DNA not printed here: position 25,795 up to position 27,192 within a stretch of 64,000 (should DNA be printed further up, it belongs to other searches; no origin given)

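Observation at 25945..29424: Coupled operon of a Nudix-like protein, an ATP-grasp ligase and a PhoH-like ATPase, under the third leader copy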

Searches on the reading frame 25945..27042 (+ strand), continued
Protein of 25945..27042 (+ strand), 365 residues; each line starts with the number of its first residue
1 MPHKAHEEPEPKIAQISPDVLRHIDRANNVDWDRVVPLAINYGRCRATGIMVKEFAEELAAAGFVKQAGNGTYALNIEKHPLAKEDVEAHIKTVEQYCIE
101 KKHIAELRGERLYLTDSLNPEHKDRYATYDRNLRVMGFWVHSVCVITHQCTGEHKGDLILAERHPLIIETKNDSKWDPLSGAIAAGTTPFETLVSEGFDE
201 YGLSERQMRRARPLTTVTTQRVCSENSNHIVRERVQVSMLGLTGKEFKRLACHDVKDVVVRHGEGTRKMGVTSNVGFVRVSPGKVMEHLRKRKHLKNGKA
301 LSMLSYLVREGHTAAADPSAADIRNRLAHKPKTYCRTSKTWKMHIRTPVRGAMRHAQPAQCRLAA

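Call 65: fold_search(model_id=the predicted structure, library=pdb)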
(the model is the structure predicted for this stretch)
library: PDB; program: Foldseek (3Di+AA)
matches with E <= 10: 662; with E <= 0.001: 254
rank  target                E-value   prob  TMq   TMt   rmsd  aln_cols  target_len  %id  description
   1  3dup_B                8.6e-16  1.00  0.64  0.81   6.5       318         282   18  Crystal structure of mutt/nudix family hydrolase from rhodospirillum rubrum atcc 11170 (released 2008-09-02)
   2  3dup_A                9.1e-16  1.00  0.67  0.85   3.2       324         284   18  Crystal structure of mutt/nudix family hydrolase from rhodospirillum rubrum atcc 11170 (released 2008-09-02)
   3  4s2x_A                9.9e-08  1.00  0.26  0.53   8.6       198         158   14  Structure of E. coli RppH bound to RNA and two magnesium ions (released 2015-02-11)
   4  6vcp                  1.0e-07  1.00  0.27  0.56   8.3       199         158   14  Crystal structure of E.coli RppH in complex with UTP (released 2020-02-05)
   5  6vco                  1.3e-07  1.00  0.27  0.54   8.5       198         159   14  Crystal structure of E.coli RppH in complex with ppcpA (released 2020-02-05)
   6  6vcr                  1.4e-07  1.00  0.28  0.56   8.1       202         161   13  Crystal structure of E.coli RppH in complex with CTP (released 2020-02-05)
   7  7sp3                  1.6e-07  1.00  0.28  0.58   8.3       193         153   13  E. coli RppH bound to Ap4A (released 2022-03-09)
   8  4s2y_A                2.6e-07  1.00  0.26  0.54   8.7       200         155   15  Structure of E. coli RppH bound to RNA and three magnesium ions (released 2015-02-11)
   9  6vck_B                2.8e-07  1.00  0.30  0.61   6.0       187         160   12  Crystal structure of E.coli RppH-DapF in complex with GDP, Mg2+ and F- (released 2020-02-05)
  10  4s2w                  3.3e-07  1.00  0.28  0.57   8.1       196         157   13  Structure of E. coli RppH bound to sulfate ions (released 2015-02-11)
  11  9dt6_B                5.2e-07  1.00  0.32  0.53   9.0       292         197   11  Crystal structure of ADP-ribose diphosphatase from Klebsiella pneumoniae (CMP bound, P21 form) (released 2024-10-09)
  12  9drf_C                5.2e-07  1.00  0.30  0.50  10.9       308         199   12  Crystal structure of ADP-ribose diphosphatase from Klebsiella pneumoniae (DTP bound, P21 form) (released 2024-10-02)
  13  6d1q_B                5.9e-07  1.00  0.28  0.57   7.4       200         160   12  Crystal structure of E. coli RppH-DapF complex, monomer (released 2018-05-23)
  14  6vcq                  9.9e-07  1.00  0.29  0.59   6.4       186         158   13  Crystal structure of E.coli RppH in complex with GTP (released 2020-02-05)
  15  9dre_E                1.0e-06  1.00  0.31  0.52  10.0       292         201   12  Crystal structure of ADP-ribose diphosphatase from Klebsiella pneumoniae (ADP bound, P21 form) (released 2024-10-02)
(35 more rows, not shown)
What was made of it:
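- On Nudix superfamily (PF00293): Foldseek finds 254 PDB matches at E<=0.001; all 50 listed are Nudix proteins, and the best is 3DUP at E 9e-16 (call 65).
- On DUF4743+Nudix (3DUP/YJR142W type): The Foldseek alignment to 3DUP spans 324 columns (call 65).
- Closest known: DUF4743+Nudix hydrolases. Same: The same two-domain fold over nearly the whole length: Foldseek E 9e-16, TM 0.85 on the target (call 65).
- After 3DUP, the next-best structural matches of A are RppH structures (call 65). The RppH matches are generic Nudix-core matches: TM about 0.27 on the query, against 0.67 for 3DUP (call 65).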

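Call 70: search_protein_families(library=pfam, proteins=[L005:5368-5958:+, L005:6010-7479:+, L005:7479-8648:+, L005:8662-10017:+, L007:8961-9977:+, L002:5737-6171:+, L002:6175-6690:+, L002:7856-8629:+], max_evalue=0.1)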
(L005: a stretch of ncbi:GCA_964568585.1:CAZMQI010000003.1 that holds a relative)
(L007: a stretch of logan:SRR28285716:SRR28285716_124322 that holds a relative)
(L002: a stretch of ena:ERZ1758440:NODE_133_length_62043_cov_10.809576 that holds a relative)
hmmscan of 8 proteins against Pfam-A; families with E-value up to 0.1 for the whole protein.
L005:5368-5958:+ (196 aa): 0 families

L005:6010-7479:+ (489 aa): 2 families
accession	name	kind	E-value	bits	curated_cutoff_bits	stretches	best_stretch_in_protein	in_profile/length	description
PF03471.22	CorC_HlyC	-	0.03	14.8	27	0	116-152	15-50/81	Transporter associated domain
PF01077.27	NIR_SIR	-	0.048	13.5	27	0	195-238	48-92/158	Nitrite and sulphite reductase 4Fe-4S domain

L005:7479-8648:+ (389 aa): 1 family
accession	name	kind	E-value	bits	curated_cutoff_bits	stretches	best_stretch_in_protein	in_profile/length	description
PF06189.17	5-nucleotidase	-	5.9e-32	111.1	28.2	1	18-343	9-295/302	5'-nucleotidase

L005:8662-10017:+ (451 aa): 7 families
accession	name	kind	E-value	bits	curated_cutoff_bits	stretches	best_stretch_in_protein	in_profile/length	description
PF00670.27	AdoHcyase_NAD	-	3.9e-07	30.8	27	1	226-354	24-152/162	S-adenosyl-L-homocysteine hydrolase, NAD binding domain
PF02826.25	2-Hacid_dh_C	-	7.4e-07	29.1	25.1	1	224-287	35-99/178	D-isomer specific 2-hydroxyacid dehydrogenase, NAD binding domain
PF03807.23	F420_oxidored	-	0.0028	18.6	21.6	1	227-295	1-75/94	NADP oxidoreductase coenzyme F420-dependent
PF01488.26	Shikimate_DH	-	0.0032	18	24.3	1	225-289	12-85/138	Shikimate / quinate 5-dehydrogenase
PF03446.21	NAD_binding_2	-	0.011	16.2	21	1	227-285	1-61/161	NAD binding domain of 6-phosphogluconate dehydrogenase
PF00899.27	ThiF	-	0.04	13.5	28.1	0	227-253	22-48/238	ThiF family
PF02737.24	3HCDH_N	-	0.077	13.3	22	0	227-251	1-25/180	3-hydroxyacyl-CoA dehydrogenase, NAD binding domain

L007:8961-9977:+ (338 aa): 2 families
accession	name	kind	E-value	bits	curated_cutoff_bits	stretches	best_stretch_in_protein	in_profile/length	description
PF03641.19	Lysine_decarbox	-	0.00094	19.8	27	1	117-186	1-68/131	Possible lysine decarboxylase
PF18607.7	HTH_54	-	0.078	13.6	32.3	0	289-333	44-86/92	ParA helix turn helix domain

L002:5737-6171:+ (144 aa): 0 families

L002:6175-6690:+ (171 aa): 1 family
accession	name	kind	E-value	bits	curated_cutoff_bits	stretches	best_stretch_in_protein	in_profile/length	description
PF05866.16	RusA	-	0.00039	21.5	22.8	1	65-145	49-124/124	Endodeoxyribonuclease RusA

L002:7856-8629:+ (257 aa): 0 families

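Call 71: search_dna_similar(query=window:25945-27042:+, collection=phages, mode=protein, max_evalue=0.001, max_rows=8)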
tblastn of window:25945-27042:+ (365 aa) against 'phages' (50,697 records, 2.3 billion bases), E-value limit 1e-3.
No match.

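Call 86: search_protein_families(library=ncbifam, proteins=[L005:7479-8648:+, L005:8662-10017:+, L007:8961-9977:+, L010:6517-7998:+, L001:8126-9622:+], max_evalue=0.001)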
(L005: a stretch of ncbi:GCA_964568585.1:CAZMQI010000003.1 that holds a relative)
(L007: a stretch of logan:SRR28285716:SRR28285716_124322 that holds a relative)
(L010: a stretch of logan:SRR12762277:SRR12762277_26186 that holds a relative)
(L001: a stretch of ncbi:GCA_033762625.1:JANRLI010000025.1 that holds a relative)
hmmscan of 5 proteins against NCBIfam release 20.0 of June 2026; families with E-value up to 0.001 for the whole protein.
L005:7479-8648:+ (389 aa): 0 families

L005:8662-10017:+ (451 aa): 4 families
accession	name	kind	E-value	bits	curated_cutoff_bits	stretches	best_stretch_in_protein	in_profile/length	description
NF004005.0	PRK05476.2-3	equivalog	3.9e-21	75.3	275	1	37-409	28-392/418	adenosylhomocysteinase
TIGR00936.1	ahcY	equivalog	1.4e-18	66.9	497.6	1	37-409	24-389/416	adenosylhomocysteinase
NF004009.0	PRK05476.3-2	equivalog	4e-07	29.2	485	1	72-408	125-451/487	adenosylhomocysteinase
NF009714.1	PRK13243.1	equivalog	0.00031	20.2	455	1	225-284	150-209/332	glyoxylate reductase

L007:8961-9977:+ (338 aa): 1 family
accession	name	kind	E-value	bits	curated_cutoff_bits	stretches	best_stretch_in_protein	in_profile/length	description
TIGR00730.1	TIGR00730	subfamily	4e-11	43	96.35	1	74-185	2-111/178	TIGR00730 family Rossman fold protein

L010:6517-7998:+ (493 aa): 4 families
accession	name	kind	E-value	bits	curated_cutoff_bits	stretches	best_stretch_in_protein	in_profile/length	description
NF006142.0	PRK08292.1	equivalog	1.7e-106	357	307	1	15-492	12-491/492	AMP nucleosidase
TIGR01717.1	AMP-nucleosdse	equivalog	4.1e-100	335.9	364.7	1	20-475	2-460/478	AMP nucleosidase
NF005500.0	PRK07115.1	equivalog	5.1e-25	88.2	264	1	267-472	57-248/261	AMP nucleosidase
TIGR01721.1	AMN-like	hypoth_equivalog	9.6e-19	67.6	307.2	1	269-470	56-244/269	AMP nucleosidase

L001:8126-9622:+ (498 aa): 13 families
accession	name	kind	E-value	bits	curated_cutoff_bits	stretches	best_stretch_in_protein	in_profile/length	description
NF002073.0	PRK00913.1-2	equivalog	7.1e-55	186.8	432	1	114-404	124-422/505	leucyl aminopeptidase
NF002083.0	PRK00913.3-5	equivalog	3.6e-51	174.6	468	1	117-342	117-356/492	leucyl aminopeptidase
NF002074.0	PRK00913.1-4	equivalog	1.4e-48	165.9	415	1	116-339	124-361/496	leucyl aminopeptidase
NF002075.0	PRK00913.2-2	equivalog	2.5e-47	161.9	468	1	114-348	120-368/502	leucyl aminopeptidase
NF002077.0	PRK00913.2-4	equivalog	5.4e-46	157.6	471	1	111-348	117-370/501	leucyl aminopeptidase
NF002081.0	PRK00913.3-3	equivalog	4.8e-44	151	485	1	114-411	100-408/485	leucyl aminopeptidase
NF003450.0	PRK05015.1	equivalog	1e-41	143.1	437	1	135-423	78-368/429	aminopeptidase PepB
NF002082.0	PRK00913.3-4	equivalog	5.9e-41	140.8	552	1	163-360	188-382/504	leucyl aminopeptidase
NF002072.0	PRK00913.1-1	equivalog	1.4e-38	132.7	826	1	143-339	156-363/502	leucyl aminopeptidase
NF002080.0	PRK00913.3-2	equivalog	6.2e-37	127.5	475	1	163-345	134-319/447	leucyl aminopeptidase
NF002076.0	PRK00913.2-3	equivalog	2.2e-35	122.7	491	1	117-341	123-359/494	leucyl aminopeptidase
NF002078.0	PRK00913.2-5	equivalog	1.7e-31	109.3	622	1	161-360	177-374/500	leucyl aminopeptidase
NF002079.0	PRK00913.3-1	equivalog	2.3e-24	85.9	1013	1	165-402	175-410/496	leucyl aminopeptidase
